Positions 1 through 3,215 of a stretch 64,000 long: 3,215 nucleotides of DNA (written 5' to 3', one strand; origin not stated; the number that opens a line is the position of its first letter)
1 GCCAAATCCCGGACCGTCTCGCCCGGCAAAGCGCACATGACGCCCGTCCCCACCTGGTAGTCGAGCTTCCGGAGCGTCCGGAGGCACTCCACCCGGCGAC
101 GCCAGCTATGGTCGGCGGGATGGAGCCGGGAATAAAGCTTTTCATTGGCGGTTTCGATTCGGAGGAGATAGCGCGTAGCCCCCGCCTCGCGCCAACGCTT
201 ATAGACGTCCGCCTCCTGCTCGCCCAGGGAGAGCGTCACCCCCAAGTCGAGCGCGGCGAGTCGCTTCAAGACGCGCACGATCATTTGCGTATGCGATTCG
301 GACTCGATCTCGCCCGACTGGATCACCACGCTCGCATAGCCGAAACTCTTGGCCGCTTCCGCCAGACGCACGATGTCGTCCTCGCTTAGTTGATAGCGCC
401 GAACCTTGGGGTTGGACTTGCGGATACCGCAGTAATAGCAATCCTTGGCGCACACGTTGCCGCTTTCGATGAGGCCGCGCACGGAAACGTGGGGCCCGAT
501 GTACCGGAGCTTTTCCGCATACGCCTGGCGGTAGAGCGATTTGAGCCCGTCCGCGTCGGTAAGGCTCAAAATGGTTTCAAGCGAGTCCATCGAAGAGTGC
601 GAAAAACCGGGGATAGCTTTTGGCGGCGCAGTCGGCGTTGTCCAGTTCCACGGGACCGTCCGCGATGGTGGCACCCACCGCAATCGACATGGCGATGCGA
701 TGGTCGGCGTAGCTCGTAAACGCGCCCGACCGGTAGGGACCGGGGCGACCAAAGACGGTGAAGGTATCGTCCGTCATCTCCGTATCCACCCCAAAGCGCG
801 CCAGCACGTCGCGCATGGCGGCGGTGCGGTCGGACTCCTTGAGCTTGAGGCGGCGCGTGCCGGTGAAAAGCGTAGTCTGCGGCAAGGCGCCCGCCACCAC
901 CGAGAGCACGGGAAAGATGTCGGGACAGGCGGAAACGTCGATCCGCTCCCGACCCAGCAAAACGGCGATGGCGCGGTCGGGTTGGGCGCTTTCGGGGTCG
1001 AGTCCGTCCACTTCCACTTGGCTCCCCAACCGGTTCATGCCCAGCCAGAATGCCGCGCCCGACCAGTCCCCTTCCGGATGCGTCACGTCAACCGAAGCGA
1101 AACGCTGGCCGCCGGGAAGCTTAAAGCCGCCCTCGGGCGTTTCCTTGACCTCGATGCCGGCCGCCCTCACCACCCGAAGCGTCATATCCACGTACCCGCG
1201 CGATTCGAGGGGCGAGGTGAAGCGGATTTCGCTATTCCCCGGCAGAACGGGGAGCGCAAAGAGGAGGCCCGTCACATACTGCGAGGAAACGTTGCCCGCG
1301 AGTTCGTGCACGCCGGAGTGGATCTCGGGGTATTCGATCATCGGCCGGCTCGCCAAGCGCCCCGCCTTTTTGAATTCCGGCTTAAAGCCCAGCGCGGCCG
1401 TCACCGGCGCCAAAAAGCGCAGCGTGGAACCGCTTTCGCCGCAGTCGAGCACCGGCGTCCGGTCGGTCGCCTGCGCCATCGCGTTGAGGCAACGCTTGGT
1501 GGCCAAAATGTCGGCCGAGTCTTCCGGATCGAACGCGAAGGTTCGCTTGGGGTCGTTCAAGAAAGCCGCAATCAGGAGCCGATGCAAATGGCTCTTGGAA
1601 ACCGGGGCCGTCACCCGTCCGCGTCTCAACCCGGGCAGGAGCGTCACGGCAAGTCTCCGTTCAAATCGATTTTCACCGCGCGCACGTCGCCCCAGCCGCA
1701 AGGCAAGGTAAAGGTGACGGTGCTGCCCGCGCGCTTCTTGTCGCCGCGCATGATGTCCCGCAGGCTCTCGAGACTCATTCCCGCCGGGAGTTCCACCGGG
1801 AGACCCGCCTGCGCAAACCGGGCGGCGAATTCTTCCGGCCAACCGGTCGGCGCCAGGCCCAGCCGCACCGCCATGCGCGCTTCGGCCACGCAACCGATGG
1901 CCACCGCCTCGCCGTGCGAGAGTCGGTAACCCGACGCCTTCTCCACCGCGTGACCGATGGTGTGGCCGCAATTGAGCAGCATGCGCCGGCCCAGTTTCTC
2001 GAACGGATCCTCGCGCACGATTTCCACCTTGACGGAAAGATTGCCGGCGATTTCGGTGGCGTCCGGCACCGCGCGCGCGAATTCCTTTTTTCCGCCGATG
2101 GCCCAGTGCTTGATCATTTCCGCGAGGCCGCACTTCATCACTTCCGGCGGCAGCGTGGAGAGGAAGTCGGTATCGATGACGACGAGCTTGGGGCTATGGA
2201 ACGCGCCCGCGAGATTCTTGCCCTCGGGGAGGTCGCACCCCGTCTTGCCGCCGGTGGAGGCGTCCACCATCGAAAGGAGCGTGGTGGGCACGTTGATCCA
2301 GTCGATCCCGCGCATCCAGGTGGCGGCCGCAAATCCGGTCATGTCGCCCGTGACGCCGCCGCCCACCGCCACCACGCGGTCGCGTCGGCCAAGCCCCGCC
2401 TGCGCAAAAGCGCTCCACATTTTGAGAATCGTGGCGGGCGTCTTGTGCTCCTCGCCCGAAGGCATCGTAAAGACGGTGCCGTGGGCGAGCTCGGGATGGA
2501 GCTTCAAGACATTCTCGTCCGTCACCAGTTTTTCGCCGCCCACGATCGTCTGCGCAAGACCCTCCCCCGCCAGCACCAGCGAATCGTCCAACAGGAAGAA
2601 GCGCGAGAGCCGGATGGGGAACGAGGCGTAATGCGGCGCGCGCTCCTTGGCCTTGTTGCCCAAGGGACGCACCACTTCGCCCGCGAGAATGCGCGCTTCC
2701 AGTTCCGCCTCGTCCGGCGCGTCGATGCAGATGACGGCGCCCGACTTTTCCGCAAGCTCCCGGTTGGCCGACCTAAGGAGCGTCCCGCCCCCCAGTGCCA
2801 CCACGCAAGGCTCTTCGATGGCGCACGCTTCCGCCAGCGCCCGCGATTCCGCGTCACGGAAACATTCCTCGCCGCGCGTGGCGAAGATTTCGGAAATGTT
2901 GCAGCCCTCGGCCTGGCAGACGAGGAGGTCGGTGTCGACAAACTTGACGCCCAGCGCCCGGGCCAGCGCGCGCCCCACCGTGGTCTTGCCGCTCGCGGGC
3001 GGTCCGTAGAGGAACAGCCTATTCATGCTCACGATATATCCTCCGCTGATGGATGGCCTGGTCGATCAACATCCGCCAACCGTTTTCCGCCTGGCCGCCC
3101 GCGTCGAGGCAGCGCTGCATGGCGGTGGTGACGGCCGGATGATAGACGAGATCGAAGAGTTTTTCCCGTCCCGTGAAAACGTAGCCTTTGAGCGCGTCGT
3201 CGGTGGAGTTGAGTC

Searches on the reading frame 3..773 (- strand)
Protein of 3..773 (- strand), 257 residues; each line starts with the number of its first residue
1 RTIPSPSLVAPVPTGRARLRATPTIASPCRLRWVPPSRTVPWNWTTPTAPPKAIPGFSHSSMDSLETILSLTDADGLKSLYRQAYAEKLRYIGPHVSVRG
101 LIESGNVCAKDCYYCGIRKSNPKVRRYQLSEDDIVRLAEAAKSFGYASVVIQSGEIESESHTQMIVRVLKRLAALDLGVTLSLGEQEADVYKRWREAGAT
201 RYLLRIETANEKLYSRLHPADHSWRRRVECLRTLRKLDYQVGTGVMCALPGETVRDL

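Call 7: search_protein_families(library=pfam, max_evalue=0.001, proteins=[window:3-773:-])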
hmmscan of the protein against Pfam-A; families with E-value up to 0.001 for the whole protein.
window:3-773:- (257 aa): 1 family
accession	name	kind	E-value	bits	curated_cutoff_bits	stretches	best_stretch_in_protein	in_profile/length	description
PF04055.27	Radical_SAM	-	8.4e-22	78.5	29.5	1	103-256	2-158/166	Radical SAM superfamily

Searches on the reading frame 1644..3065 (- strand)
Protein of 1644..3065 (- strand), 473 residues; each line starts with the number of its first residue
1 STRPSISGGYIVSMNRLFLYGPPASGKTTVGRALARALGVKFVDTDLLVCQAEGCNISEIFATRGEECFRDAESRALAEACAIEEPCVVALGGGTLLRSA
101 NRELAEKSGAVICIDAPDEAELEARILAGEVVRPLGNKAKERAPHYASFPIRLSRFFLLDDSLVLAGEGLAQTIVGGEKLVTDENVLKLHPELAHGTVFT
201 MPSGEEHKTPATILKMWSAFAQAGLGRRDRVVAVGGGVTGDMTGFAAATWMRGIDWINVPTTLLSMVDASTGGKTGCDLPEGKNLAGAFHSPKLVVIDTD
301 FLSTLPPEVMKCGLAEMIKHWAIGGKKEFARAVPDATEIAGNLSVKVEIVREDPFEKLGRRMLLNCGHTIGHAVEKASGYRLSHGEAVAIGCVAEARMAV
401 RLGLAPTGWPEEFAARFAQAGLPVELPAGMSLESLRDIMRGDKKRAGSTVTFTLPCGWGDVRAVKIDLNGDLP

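Call 7: search_protein_families(library=pfam, max_evalue=0.001, proteins=[window:1644-3065:-])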
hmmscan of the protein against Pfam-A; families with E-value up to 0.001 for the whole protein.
window:1644-3065:- (473 aa): 8 families
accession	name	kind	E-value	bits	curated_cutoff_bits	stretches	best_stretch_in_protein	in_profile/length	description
PF01761.26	DHQ_synthase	-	7.2e-43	145.3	24.2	1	199-310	2-113/115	3-dehydroquinate synthase N-terminal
PF01202.28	SKI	-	3.4e-29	102.4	22.1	1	24-141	2-116/159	Shikimate kinase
PF24621.2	DHQS_C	-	1.9e-28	99.7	27.6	1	313-444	1-143/144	3-dehydroquinate synthase C-terminal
PF00004.35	AAA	-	2.6e-05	25.1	21.2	1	18-74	2-55/131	ATPase family associated with various cellular activities (AAA)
PF13189.12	Cytidylate_kin2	-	3.2e-05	24.6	28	1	24-78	9-65/176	Cytidylate kinase-like family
PF13671.12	AAA_33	-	0.0002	22.1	27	1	18-89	3-75/143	AAA domain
PF13238.12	AAA_18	-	0.00023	22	29.4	1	18-118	2-101/128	AAA domain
PF13685.12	Fe-ADH_2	-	0.00058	20.3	28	0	204-304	54-147/149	Iron-containing alcohol dehydrogenase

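Call 31: find_encoding_contigs(protein=window:1644-3026:-, flank=10000, max_places=3)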
Protein window:1644-3026:- (460 aa): 8 contigs read that carry it; 3 places shown.
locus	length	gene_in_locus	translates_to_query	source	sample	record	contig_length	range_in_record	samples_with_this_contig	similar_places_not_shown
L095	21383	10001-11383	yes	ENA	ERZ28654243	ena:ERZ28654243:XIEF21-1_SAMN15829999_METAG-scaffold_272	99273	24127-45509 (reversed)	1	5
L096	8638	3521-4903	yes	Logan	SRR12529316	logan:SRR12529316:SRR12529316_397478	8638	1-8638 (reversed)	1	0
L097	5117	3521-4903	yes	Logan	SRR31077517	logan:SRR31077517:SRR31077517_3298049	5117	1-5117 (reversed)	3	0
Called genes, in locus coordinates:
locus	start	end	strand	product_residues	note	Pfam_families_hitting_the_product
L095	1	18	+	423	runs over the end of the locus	-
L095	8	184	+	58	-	-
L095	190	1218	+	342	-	PF01321:Creatinase_N, PF00557:Peptidase_M24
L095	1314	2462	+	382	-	PF01817:CM_2, PF00800:PDT, PF01842:ACT (weak)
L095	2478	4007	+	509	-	PF00682:HMGL-like, PF22617:HCS_D2, PF08502:LeuA_dimer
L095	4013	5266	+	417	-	PF00330:Aconitase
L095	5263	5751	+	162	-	PF00694:Aconitase_C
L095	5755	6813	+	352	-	PF00180:Iso_dh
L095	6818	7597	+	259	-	PF02153:PDH_N, PF20463:PDH_C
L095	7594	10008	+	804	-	PF01264:Chorismate_synt, PF01487:DHquinase_I, PF08501:Shikimate_dh_N, PF01488:Shikimate_DH (weak)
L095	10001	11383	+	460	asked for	PF00004:AAA (faint), PF01202:SKI, PF13189:Cytidylate_kin2 (faint), PF01761:DHQ_synthase, PF24621:DHQS_C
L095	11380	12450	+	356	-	PF00275:EPSP_synthase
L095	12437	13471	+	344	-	PF04055:Radical_SAM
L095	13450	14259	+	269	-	PF08543:Phos_pyr_kin, PF00294:PfkB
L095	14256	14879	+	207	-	PF04055:Radical_SAM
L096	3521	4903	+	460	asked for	PF00004:AAA (faint), PF01202:SKI, PF13189:Cytidylate_kin2 (faint), PF01761:DHQ_synthase, PF24621:DHQS_C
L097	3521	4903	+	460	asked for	PF00004:AAA (faint), PF01202:SKI, PF13189:Cytidylate_kin2 (faint), PF01761:DHQ_synthase, PF24621:DHQS_C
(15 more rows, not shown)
